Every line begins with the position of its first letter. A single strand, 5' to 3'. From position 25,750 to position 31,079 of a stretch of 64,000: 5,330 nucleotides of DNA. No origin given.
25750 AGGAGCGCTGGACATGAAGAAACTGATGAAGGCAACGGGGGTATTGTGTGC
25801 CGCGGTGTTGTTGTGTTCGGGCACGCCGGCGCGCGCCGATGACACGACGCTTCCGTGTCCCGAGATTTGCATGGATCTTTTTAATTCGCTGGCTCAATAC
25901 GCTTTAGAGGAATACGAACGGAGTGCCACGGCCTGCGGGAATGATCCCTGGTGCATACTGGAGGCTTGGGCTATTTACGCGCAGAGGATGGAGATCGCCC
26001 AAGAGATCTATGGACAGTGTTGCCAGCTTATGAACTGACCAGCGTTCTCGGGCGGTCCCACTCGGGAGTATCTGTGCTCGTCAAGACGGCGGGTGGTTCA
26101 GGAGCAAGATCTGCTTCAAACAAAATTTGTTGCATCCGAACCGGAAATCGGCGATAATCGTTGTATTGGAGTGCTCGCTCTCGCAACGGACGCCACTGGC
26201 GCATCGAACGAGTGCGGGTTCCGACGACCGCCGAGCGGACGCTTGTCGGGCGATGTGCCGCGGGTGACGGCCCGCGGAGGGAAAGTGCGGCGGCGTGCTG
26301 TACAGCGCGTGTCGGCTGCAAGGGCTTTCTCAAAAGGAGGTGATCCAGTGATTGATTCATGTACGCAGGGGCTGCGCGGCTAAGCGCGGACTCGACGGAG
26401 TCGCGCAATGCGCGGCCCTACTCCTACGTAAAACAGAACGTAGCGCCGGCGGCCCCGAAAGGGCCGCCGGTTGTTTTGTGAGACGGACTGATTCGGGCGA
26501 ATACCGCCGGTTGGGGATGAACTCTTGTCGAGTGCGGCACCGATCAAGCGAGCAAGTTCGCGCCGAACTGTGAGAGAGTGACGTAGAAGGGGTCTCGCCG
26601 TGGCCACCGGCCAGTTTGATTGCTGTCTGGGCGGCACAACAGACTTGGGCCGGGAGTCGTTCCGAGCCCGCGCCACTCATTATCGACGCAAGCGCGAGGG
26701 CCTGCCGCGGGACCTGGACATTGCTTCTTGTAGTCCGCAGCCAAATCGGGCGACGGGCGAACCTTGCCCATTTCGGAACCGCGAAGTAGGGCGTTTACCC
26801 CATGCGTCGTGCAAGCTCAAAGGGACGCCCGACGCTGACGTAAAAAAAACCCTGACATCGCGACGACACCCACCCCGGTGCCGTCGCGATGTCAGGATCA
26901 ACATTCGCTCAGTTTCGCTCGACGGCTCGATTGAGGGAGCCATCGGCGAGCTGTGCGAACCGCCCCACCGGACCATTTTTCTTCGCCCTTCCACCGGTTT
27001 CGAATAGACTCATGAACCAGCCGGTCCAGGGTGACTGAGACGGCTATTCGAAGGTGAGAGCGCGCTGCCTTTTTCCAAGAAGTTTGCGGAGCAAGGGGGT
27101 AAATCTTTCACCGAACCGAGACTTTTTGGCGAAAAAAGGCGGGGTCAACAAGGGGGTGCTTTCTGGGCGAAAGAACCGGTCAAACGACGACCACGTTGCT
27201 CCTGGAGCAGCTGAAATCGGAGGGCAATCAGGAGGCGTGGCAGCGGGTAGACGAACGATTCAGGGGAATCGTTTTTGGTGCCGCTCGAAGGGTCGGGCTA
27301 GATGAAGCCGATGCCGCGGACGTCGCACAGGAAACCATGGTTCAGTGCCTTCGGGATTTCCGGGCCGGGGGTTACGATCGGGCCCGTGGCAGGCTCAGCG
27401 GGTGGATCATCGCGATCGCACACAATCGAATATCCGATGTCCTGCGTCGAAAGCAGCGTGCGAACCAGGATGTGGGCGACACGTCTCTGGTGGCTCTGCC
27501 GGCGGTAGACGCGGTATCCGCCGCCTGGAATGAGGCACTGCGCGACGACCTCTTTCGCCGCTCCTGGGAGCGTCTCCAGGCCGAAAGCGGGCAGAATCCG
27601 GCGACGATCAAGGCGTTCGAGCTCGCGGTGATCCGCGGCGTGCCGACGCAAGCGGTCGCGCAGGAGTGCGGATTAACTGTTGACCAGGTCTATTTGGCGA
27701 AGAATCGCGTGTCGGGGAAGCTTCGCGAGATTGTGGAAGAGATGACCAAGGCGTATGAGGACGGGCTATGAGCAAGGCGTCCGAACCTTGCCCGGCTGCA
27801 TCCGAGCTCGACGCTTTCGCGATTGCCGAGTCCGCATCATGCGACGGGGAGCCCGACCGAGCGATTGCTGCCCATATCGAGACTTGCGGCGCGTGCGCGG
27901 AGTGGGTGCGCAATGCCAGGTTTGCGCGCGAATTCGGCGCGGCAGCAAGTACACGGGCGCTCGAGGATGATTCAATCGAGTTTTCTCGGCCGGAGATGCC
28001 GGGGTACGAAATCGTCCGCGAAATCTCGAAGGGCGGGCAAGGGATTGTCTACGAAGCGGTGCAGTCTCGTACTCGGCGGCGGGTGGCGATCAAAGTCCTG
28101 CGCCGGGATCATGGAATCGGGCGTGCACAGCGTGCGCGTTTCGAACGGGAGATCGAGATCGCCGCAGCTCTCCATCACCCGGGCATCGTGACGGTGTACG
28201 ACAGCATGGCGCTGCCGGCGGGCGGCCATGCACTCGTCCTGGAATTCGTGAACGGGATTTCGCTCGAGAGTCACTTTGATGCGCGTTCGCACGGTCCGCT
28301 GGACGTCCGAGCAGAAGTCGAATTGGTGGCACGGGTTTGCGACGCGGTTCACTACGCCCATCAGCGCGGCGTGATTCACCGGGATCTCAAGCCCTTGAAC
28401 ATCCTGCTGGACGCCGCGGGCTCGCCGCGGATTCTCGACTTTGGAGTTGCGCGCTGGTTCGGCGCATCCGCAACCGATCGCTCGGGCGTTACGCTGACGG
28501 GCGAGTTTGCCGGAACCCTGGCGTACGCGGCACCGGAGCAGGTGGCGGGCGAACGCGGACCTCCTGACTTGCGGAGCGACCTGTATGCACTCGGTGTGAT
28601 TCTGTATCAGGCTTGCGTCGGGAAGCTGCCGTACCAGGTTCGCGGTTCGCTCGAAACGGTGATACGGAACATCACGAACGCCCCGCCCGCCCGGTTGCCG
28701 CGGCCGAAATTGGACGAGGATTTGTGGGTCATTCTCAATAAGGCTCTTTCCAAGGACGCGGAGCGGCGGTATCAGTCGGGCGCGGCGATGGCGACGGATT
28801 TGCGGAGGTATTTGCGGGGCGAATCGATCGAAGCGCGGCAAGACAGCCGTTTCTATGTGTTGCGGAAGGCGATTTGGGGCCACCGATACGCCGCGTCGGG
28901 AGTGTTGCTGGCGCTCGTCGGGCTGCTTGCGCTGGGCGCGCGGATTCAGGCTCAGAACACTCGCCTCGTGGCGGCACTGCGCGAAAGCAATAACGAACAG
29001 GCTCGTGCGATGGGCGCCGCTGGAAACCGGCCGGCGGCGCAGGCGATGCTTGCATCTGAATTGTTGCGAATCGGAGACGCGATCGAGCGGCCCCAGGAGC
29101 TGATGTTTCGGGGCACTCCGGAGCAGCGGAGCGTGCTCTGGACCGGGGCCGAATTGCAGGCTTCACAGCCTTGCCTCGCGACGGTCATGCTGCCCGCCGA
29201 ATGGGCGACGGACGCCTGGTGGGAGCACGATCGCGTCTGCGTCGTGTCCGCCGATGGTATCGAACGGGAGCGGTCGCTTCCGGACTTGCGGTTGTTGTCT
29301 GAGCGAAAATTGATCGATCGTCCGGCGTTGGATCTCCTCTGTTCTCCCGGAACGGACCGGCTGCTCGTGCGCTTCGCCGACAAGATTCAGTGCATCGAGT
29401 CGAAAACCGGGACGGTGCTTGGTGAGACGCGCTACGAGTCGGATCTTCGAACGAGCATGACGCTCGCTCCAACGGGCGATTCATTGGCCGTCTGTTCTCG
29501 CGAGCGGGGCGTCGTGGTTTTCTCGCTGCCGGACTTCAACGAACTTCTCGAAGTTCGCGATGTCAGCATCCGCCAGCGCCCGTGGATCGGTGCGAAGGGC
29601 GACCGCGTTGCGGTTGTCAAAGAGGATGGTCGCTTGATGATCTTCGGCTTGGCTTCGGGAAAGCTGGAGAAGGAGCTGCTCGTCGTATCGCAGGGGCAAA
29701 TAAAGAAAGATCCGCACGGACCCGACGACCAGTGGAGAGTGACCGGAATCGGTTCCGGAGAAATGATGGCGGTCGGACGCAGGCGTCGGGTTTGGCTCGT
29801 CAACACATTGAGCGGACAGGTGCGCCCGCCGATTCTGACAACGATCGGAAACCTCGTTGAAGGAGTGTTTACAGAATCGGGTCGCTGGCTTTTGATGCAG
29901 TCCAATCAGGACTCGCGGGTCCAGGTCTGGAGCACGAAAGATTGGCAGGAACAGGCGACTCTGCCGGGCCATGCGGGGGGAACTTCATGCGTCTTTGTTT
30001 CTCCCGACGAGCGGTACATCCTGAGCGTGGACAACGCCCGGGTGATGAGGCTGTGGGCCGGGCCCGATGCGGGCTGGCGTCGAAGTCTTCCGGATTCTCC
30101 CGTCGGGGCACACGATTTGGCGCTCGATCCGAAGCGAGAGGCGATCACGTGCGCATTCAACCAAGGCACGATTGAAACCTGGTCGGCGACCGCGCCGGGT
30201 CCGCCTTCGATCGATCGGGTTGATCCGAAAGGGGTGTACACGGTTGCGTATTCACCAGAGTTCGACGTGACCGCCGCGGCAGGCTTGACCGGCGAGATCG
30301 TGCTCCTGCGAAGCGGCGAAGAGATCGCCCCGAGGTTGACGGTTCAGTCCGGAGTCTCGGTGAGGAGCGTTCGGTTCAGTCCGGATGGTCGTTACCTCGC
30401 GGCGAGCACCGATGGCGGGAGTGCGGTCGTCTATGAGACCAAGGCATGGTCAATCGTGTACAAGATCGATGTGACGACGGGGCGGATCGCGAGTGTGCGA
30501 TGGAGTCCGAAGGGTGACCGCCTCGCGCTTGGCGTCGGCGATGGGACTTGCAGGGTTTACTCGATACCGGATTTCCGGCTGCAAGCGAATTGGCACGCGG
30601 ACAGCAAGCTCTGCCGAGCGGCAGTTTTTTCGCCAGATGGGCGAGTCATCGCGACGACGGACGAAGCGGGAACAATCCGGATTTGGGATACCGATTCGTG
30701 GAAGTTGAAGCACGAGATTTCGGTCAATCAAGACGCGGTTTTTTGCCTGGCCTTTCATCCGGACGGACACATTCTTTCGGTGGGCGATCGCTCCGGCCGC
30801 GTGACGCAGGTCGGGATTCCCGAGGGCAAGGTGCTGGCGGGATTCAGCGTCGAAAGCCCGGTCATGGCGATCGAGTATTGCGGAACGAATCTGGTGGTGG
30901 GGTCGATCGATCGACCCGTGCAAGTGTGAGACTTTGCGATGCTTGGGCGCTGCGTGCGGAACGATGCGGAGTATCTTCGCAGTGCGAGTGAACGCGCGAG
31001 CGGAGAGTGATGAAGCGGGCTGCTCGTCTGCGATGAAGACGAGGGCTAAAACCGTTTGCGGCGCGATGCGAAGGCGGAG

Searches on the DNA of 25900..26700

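Call 81: search_rna_families(source=window, start=25900, end=26700, threshold=evalue, max_evalue=1)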
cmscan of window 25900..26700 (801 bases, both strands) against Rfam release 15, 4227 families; matches with E-value up to 1: 1.
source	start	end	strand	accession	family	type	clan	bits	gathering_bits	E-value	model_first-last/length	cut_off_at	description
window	26324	26469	+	RF01867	CC2171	Gene; sRNA;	-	20.6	75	0.043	1-159/159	no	caulobacter sRNA CC2171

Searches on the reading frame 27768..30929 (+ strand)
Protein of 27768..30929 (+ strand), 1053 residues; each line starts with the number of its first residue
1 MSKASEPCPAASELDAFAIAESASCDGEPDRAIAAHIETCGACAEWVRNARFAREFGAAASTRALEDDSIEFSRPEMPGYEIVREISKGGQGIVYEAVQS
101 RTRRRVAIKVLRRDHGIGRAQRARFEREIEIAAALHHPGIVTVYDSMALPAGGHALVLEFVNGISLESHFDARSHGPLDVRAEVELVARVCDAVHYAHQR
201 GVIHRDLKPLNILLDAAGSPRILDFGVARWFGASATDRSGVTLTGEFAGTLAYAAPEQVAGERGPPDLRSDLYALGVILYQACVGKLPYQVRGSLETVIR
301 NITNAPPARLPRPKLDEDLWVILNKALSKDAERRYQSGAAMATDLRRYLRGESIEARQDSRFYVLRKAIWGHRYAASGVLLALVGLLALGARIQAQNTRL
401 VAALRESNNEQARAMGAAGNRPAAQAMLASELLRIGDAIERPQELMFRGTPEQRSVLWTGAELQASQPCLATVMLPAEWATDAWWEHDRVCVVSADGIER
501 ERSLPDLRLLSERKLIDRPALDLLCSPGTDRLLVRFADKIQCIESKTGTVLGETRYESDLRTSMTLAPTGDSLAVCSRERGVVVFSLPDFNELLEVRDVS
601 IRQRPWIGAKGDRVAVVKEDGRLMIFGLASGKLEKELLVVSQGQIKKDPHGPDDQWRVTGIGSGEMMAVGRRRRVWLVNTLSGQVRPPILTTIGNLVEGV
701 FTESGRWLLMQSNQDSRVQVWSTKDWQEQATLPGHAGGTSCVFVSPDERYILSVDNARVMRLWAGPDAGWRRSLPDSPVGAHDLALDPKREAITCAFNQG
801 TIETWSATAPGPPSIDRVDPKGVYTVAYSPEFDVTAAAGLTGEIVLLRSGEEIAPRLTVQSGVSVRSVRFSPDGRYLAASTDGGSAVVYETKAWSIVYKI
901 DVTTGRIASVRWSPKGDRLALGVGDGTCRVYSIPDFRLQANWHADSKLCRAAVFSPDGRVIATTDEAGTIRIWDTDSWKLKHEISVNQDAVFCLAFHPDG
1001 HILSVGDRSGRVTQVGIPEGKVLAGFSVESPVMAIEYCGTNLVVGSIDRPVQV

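Call 9: search_protein_families(library=pfam, max_evalue=0.01, proteins=[window:27768-30929:+])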
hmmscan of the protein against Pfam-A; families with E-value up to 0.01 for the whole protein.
window:27768-30929:+ (1053 aa): 43 families (the best 25 are shown)
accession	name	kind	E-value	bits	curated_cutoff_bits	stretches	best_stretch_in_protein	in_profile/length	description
PF00069.31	Pkinase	-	1e-43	150.1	31.7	1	80-340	1-257/263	Protein kinase domain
PF25174.1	Beta-prop_THOC3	-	2.1e-39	135.6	305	3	906-1037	131-262/272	THOC3 beta-propeller domain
PF23414.1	Beta-prop_EML_2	-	5.9e-29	101.7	90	2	824-965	2-143/266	Echinoderm microtubule-associated protein second beta-propeller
PF07714.23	PK_Tyr_Ser-Thr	-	1.7e-27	96.8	23.1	1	82-335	3-249/258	Protein tyrosine and serine/threonine kinase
PF24817.1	WD40_WDHD1_1st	-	1.9e-25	90.1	109.9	2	907-1012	181-289/291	WDHD1 first WD40 domain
PF12894.13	ANAPC4_WD40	-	9.1e-25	87.2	22.9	4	826-903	1-79/91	Anaphase-promoting complex subunit 4 WD40 domain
PF00400.38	WD40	-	2e-24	85.4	27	2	947-974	13-39/39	WD domain, G-beta repeat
PF24814.1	WD40_Prp19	-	2.4e-24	86.3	320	3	784-933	55-206/281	Prp19 WD40 domain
PF24807.1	WD40_CDC20-Fz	-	1.1e-21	77.8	200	1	837-984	24-173/292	CDC20/Fizzy WD40 domain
PF25173.1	Beta-prop_WDR3_1st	-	3.1e-20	73.1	154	3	942-1012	25-95/184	WDR3 first beta-propeller domain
PF23393.2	Beta-prop_WDR90_POC16_2nd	-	3.3e-16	59.8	60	1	959-1025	7-73/291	WDR90/POC16, second beta-propeller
PF25172.1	Beta-prop_WDR3_2nd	-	3.8e-15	56.3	140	2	910-1049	139-281/293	WDR3 second beta-propeller domain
PF25175.1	Beta-prop_WDR5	-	1.7e-14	54.2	250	1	903-1038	9-145/296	WDR5 beta-propeller domain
PF24796.1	WDR55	-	2.7e-14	53.4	200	2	903-1019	52-168/296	WDR55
PF25460.1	Beta-prop_Aladin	-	1.7e-13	50.9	171.1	2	851-967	99-215/340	Aladin seven-bladed propeller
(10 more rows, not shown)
